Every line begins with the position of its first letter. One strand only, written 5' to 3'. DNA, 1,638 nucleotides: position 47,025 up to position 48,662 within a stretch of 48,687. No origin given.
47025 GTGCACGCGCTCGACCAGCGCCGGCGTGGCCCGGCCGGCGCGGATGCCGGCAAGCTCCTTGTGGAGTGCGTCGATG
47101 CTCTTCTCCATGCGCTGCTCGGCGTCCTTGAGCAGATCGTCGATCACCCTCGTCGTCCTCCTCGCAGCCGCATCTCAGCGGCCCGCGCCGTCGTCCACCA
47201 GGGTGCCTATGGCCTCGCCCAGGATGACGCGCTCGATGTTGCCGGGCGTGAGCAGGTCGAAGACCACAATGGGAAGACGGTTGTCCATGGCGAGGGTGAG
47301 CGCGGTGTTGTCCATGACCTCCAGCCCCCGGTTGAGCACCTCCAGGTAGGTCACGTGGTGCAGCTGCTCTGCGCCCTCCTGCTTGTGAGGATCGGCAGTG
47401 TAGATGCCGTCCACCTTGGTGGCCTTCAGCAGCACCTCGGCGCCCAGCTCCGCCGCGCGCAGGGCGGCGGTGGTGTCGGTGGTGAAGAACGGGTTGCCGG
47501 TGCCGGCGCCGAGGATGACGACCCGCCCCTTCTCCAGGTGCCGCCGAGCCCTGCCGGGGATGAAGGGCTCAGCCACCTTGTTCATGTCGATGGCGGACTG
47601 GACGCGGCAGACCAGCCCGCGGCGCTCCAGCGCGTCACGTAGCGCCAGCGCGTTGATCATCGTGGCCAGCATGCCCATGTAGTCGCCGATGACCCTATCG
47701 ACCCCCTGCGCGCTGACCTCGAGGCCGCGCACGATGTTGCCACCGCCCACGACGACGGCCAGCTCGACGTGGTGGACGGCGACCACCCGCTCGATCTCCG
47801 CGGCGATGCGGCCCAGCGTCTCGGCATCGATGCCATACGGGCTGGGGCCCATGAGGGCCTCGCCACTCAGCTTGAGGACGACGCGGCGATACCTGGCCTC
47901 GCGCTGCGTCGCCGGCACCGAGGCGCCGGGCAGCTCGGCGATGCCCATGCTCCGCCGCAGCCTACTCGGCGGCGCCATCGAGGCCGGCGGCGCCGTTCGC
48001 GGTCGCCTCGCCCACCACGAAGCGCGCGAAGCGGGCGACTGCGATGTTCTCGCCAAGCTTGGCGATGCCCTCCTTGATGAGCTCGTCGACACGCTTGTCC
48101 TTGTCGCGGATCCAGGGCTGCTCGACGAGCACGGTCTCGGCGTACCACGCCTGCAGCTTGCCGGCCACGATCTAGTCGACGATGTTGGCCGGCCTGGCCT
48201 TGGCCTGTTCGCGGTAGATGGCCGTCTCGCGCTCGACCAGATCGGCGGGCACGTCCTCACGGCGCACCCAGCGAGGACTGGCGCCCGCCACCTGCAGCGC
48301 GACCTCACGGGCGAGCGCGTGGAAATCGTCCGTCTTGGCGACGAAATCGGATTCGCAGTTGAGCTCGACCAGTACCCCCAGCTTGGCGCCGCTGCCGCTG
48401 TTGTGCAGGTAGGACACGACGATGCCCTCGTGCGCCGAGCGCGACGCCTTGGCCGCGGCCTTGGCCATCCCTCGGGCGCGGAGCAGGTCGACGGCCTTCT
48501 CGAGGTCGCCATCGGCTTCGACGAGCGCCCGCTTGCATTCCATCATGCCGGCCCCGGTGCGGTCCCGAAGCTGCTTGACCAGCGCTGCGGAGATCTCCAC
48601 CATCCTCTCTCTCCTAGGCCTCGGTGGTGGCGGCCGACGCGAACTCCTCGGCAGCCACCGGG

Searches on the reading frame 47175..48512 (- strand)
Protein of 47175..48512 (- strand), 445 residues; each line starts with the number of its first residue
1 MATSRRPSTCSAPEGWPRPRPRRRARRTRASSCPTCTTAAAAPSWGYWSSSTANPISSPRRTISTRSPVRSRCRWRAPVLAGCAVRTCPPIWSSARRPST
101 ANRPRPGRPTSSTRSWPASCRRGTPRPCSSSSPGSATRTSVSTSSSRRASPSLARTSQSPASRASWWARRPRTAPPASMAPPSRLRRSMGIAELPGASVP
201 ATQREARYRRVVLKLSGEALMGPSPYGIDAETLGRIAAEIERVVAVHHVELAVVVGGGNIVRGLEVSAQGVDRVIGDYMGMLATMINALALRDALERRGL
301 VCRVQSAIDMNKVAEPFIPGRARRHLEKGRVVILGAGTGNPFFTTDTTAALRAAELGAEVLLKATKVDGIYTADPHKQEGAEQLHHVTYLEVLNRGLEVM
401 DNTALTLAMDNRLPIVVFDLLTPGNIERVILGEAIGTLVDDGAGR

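Call 37: search_protein_families(library=pfam, proteins=[window:47175-48512:-], max_evalue=0.00001)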
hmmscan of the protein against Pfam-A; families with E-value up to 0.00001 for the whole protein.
window:47175-48512:- (445 aa): 1 family
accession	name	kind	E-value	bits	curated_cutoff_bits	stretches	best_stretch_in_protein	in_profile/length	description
PF00696.33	AA_kinase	-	3.3e-33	115.8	24.9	1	210-419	2-234/234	Amino acid kinase family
